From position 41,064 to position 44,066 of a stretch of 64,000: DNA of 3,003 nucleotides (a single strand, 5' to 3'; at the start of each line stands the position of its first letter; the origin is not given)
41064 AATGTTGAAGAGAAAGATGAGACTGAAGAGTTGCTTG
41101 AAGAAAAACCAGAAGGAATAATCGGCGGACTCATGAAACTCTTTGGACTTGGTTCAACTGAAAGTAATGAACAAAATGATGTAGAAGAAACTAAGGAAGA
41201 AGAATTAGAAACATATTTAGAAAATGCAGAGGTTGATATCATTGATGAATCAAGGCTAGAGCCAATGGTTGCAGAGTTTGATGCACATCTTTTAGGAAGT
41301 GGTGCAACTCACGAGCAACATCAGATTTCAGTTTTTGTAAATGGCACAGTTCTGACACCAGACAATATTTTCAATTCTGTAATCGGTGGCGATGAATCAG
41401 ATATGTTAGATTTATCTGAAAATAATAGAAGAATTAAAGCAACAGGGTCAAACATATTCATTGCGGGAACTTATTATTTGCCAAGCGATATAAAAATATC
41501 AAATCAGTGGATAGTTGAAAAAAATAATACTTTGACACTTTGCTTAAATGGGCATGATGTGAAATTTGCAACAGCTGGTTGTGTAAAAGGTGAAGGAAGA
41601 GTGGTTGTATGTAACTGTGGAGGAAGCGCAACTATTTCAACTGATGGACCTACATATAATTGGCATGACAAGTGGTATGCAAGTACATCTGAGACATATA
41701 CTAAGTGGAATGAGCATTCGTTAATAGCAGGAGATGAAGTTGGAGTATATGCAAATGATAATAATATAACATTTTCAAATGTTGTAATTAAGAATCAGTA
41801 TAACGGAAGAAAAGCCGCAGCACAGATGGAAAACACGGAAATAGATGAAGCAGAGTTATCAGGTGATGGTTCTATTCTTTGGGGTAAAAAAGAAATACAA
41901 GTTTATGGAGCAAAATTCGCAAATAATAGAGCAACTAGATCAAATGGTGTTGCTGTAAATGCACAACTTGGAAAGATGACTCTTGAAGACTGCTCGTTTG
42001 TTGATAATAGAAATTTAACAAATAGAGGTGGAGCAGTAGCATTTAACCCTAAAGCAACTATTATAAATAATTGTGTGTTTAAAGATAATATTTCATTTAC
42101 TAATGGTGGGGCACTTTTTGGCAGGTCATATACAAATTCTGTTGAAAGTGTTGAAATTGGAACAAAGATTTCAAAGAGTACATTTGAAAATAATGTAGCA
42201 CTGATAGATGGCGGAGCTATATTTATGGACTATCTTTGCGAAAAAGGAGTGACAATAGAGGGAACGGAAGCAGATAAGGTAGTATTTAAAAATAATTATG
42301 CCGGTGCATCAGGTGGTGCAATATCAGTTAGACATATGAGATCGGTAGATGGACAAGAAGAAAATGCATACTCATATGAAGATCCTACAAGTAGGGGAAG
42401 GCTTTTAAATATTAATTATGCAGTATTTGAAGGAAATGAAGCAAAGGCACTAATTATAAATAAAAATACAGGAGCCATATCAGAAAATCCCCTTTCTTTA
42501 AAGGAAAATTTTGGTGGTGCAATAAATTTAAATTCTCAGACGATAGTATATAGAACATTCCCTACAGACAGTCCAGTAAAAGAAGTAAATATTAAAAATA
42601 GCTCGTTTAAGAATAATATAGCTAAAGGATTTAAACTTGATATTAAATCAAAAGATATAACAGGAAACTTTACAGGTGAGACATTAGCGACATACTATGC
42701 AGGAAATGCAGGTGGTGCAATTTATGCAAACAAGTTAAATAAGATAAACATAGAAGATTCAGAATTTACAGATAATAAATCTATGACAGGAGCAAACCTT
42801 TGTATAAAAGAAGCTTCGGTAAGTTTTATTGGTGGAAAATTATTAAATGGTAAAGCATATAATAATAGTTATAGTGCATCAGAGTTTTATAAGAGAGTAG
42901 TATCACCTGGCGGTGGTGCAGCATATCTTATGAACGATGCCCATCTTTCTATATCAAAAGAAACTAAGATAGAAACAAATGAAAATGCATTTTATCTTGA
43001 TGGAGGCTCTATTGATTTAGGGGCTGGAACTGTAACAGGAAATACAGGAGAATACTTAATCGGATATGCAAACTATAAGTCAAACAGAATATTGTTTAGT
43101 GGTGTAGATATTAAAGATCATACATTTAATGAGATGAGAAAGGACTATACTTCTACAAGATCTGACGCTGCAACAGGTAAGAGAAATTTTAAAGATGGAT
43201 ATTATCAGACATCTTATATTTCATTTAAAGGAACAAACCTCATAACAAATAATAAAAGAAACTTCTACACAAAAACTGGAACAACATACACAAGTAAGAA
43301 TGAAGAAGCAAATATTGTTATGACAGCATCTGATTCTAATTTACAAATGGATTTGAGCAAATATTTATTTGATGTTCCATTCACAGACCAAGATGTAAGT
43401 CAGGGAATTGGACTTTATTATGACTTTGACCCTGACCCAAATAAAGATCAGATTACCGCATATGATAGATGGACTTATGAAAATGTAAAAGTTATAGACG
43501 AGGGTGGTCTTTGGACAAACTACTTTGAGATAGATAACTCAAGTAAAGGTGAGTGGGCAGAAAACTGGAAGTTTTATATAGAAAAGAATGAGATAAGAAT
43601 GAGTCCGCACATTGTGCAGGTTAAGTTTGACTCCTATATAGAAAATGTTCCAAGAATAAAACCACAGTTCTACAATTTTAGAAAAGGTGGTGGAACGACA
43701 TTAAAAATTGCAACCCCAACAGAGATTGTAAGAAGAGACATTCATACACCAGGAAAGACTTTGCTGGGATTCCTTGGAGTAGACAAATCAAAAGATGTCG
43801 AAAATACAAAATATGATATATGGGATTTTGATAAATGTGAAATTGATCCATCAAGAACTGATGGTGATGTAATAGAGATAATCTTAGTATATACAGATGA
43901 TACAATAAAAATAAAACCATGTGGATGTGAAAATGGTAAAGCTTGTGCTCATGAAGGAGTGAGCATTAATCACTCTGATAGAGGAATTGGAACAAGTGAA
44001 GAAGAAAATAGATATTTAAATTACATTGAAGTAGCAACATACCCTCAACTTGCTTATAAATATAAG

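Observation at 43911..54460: Recurrent Cys/His 'knuckle' + CLNGH + ICDC triad marking every module start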

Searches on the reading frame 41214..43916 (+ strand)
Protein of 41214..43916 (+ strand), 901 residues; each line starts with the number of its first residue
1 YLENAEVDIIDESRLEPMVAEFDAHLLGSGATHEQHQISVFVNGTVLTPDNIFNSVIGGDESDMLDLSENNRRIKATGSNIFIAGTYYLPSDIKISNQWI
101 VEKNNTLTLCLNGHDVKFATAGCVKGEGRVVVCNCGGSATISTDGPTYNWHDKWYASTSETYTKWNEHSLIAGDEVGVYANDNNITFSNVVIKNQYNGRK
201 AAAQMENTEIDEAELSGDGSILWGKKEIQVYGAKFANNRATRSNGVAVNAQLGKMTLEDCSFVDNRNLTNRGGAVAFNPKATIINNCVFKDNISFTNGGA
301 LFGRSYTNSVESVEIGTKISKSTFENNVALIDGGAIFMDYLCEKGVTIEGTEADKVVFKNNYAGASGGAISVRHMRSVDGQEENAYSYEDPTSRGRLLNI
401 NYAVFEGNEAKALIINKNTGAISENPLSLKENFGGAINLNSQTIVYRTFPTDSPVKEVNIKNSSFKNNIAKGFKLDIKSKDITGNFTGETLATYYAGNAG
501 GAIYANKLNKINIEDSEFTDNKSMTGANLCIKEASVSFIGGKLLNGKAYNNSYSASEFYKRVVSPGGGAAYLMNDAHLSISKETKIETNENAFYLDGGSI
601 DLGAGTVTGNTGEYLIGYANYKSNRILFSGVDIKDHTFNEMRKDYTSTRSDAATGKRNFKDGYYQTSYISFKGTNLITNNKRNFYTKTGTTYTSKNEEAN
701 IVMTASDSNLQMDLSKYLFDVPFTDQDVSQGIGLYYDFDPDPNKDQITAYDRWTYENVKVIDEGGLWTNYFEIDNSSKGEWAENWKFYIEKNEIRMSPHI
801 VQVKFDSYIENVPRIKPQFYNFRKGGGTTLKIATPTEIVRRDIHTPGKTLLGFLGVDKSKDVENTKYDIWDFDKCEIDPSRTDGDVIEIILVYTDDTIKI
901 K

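Call 8: search_protein_families(library=pfam, proteins=[window:41214-43916:+], max_evalue=0.1)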
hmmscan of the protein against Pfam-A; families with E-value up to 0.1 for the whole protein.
window:41214-43916:+ (901 aa): 1 family
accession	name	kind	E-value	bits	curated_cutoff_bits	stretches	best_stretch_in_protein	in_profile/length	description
PF02415.23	Chlam_PMP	-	0.00011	22.5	20.6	2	356-372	2-18/19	Chlamydia polymorphic membrane protein (Chlamydia_PMP) repeat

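Call 9: search_protein_families(library=ncbifam, proteins=[window:41214-43916:+], max_evalue=0.1)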
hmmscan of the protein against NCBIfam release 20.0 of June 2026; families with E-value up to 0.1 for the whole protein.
window:41214-43916:+ (901 aa): 1 family
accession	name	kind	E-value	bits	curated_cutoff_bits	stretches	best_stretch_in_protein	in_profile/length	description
TIGR01376.1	POMP_repeat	repeat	0.0058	16.4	15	1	356-371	5-20/28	polymorphic outer membrane protein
